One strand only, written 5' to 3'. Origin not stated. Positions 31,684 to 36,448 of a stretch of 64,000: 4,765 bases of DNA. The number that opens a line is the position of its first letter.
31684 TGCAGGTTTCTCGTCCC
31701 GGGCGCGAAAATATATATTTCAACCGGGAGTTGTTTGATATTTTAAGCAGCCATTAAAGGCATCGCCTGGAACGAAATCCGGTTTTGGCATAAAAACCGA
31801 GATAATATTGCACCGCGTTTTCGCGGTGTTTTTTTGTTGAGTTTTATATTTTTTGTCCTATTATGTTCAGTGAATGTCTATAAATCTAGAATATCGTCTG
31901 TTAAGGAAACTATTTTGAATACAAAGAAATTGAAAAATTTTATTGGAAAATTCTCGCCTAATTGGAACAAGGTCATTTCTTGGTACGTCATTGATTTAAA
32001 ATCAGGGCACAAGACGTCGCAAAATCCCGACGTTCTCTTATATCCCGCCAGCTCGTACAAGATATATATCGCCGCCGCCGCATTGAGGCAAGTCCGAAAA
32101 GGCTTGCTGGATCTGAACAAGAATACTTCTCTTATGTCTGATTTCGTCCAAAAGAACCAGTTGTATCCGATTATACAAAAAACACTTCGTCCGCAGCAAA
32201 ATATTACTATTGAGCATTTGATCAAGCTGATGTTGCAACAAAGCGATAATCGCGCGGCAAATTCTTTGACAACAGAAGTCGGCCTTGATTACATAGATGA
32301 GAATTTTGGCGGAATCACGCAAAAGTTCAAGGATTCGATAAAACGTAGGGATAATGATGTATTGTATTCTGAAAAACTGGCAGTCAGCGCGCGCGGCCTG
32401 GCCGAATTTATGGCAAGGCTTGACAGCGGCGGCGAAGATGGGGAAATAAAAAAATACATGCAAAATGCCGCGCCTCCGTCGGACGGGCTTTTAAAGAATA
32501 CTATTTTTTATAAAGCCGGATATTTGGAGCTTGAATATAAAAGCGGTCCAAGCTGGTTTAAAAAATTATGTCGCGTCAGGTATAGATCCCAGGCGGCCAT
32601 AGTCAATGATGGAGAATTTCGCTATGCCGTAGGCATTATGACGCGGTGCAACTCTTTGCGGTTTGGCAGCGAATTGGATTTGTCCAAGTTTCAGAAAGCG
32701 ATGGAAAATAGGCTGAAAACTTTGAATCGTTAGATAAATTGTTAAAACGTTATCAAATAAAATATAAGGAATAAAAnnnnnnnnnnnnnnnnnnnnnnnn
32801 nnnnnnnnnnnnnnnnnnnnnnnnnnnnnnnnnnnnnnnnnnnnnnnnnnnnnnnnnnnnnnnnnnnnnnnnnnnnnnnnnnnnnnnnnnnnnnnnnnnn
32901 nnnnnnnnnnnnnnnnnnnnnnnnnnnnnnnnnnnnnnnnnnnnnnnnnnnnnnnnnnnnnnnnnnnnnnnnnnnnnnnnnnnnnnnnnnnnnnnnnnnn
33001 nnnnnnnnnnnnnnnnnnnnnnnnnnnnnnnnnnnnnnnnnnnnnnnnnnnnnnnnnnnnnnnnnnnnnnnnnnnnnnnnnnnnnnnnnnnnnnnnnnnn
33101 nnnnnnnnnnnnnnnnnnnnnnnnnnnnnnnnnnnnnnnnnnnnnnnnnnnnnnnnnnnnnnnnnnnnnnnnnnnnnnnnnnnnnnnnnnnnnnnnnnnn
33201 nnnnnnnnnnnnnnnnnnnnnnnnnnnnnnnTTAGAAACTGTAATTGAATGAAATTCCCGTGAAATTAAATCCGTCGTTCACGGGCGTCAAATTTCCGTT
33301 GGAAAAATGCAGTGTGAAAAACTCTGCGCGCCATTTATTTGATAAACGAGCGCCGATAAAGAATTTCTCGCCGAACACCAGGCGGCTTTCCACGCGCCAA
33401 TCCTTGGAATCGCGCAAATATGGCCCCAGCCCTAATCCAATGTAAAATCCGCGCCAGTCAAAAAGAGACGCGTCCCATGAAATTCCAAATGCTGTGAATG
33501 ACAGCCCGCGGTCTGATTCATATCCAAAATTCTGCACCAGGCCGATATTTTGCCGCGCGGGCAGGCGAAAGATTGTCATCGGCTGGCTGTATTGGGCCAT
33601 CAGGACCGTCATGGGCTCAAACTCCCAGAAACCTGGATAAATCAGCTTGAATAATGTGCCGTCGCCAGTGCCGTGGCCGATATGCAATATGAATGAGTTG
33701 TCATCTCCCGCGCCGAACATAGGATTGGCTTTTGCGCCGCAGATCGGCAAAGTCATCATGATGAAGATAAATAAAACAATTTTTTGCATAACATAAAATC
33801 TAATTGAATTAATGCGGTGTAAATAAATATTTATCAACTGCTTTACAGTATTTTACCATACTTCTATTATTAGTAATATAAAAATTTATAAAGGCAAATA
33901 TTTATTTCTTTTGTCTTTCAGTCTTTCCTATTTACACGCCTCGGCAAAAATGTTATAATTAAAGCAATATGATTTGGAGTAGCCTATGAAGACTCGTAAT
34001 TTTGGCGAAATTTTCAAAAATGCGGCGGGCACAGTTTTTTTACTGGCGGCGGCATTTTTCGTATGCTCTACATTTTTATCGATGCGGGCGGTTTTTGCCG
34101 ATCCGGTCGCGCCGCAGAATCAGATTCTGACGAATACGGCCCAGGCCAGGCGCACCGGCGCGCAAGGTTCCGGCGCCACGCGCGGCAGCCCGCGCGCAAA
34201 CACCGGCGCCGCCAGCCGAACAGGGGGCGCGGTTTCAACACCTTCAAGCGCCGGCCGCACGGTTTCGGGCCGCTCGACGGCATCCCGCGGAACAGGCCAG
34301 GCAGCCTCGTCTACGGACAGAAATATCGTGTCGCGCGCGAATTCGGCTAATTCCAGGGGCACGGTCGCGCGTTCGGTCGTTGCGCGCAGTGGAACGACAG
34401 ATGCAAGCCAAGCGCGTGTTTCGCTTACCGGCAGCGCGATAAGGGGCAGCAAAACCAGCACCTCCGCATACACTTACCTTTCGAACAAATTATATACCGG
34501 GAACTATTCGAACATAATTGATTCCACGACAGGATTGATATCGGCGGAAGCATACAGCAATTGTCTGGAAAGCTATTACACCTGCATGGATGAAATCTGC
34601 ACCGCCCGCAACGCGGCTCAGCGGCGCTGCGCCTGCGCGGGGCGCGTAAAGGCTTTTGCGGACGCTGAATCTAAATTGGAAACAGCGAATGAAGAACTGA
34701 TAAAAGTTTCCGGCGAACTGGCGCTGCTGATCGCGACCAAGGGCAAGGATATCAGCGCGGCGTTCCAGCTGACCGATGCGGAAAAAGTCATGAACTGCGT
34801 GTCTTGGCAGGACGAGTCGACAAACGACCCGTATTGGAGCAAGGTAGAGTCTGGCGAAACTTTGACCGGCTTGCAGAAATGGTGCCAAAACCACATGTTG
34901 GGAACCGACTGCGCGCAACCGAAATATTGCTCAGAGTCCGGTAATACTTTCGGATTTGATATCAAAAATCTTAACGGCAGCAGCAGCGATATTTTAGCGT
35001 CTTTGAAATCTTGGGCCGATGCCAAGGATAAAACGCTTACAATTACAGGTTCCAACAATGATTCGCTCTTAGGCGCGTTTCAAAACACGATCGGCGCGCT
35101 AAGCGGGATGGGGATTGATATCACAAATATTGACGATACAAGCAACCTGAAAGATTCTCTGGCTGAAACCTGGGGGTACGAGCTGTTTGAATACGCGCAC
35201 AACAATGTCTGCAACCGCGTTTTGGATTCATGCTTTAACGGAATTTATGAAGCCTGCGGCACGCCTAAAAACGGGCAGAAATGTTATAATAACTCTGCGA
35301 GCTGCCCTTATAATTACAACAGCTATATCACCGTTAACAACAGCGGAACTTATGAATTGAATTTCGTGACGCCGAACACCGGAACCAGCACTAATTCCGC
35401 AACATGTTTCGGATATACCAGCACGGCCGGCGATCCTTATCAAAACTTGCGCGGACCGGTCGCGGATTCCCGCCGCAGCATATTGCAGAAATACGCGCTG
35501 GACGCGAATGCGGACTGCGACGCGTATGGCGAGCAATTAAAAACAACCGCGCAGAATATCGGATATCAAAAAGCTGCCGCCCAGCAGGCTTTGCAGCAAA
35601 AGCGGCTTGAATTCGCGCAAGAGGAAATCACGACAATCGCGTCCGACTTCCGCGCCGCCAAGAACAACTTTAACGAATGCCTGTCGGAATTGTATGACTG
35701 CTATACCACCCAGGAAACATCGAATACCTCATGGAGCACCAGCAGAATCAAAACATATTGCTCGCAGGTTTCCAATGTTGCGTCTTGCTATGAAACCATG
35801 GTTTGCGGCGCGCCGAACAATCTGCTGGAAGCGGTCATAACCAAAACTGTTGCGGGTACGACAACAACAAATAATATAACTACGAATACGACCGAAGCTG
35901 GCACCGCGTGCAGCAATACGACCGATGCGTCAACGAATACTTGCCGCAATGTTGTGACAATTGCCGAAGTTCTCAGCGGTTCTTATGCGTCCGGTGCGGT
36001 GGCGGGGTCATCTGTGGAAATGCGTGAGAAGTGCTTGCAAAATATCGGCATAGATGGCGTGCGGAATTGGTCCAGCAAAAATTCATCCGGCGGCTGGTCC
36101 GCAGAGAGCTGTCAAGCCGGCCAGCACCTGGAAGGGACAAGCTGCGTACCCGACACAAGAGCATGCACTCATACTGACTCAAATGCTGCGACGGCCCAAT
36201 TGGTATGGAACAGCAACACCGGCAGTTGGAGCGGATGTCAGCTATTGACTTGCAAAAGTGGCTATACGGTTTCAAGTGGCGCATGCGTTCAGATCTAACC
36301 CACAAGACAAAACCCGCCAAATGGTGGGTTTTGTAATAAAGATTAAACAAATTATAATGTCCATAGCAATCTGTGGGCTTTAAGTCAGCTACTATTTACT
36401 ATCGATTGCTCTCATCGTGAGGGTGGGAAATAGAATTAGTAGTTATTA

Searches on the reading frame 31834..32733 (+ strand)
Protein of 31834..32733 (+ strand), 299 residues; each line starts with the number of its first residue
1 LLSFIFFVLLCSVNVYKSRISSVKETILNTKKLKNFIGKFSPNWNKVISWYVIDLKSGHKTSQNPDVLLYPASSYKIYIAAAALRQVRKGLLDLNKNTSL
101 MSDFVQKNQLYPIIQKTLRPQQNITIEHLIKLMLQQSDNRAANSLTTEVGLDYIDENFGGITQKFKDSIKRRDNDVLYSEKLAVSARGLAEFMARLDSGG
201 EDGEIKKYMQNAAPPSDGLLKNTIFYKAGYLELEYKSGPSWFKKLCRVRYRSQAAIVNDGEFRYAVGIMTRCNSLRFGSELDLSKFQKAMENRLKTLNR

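Call 13: search_protein_families(library=pfam, proteins=[window:31834-32733:+], max_evalue=0.001)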
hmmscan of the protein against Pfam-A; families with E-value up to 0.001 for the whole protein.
window:31834-32733:+ (299 aa): 4 families
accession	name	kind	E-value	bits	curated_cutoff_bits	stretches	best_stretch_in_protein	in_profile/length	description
PF13354.11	Beta-lactamase2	-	4.5e-22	78.9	22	1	49-270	1-214/214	Beta-lactamase enzyme family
PF00768.25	Peptidase_S11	-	3.9e-06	26.9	27.6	1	49-148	14-114/239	D-alanyl-D-alanine carboxypeptidase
PF02113.21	Peptidase_S13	-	5.4e-05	22.5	22.8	0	46-86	17-58/444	D-Ala-D-Ala carboxypeptidase 3 (S13) family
PF00144.29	Beta-lactamase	-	0.00029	20.6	27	0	64-134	45-104/329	Beta-lactamase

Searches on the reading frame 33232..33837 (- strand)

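Call 13: search_protein_families(library=pfam, proteins=[window:33232-33837:-], max_evalue=0.001)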
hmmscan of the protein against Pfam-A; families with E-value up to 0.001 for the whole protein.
window:33232-33837:- (201 aa): 1 family
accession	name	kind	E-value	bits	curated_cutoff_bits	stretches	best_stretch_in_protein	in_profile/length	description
PF09411.16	PagL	-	7.8e-12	45.9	23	1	114-200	44-136/136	Lipid A 3-O-deacylase (PagL)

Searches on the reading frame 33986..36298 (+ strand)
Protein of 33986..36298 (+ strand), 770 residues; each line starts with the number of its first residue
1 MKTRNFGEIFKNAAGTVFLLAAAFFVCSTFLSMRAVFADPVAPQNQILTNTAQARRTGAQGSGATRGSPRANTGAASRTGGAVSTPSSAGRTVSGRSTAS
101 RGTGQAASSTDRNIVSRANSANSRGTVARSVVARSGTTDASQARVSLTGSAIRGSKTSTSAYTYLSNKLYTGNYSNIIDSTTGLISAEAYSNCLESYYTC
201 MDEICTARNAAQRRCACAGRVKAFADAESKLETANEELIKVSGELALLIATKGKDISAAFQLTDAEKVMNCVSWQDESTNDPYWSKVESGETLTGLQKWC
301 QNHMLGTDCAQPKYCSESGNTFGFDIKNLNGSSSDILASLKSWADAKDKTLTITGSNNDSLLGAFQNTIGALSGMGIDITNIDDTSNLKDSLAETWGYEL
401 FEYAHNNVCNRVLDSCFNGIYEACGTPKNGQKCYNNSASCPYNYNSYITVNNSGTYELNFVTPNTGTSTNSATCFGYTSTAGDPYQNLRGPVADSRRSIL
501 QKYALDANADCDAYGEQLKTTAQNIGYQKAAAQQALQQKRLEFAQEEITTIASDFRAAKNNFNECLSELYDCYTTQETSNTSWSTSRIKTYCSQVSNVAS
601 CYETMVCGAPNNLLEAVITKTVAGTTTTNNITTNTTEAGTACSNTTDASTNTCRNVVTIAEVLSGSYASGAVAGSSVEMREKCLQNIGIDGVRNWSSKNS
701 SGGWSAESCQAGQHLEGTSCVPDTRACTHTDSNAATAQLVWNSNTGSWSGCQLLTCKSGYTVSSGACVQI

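Call 14: search_protein_families(library=pfam, proteins=[window:33986-36298:+], max_evalue=0.001)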
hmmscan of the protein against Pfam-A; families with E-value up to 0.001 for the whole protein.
window:33986-36298:+ (770 aa): 0 families

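Call 75: search_protein_families(library=pfam, proteins=[window:33986-36298:+], max_evalue=1)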
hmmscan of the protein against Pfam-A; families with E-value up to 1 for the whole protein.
window:33986-36298:+ (770 aa): 1 family
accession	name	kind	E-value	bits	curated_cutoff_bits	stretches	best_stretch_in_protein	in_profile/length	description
PF20282.3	CTD6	-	0.028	15.3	26.4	1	512-599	10-100/130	C-terminal domain 6 of the ABC-three component (ABC-3C) systems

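Call 99: search_solved_structures(query=window:33986-36298:+, max_evalue=1)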
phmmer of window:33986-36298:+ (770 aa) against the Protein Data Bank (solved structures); distinct sequences matched with E-value up to 1: 1.
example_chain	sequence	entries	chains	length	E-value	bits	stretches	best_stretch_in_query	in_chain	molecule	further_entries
3qdf_A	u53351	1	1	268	0.33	12.7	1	234-301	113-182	2-hydroxyhepta-2,4-diene-1,7-dioate isomerase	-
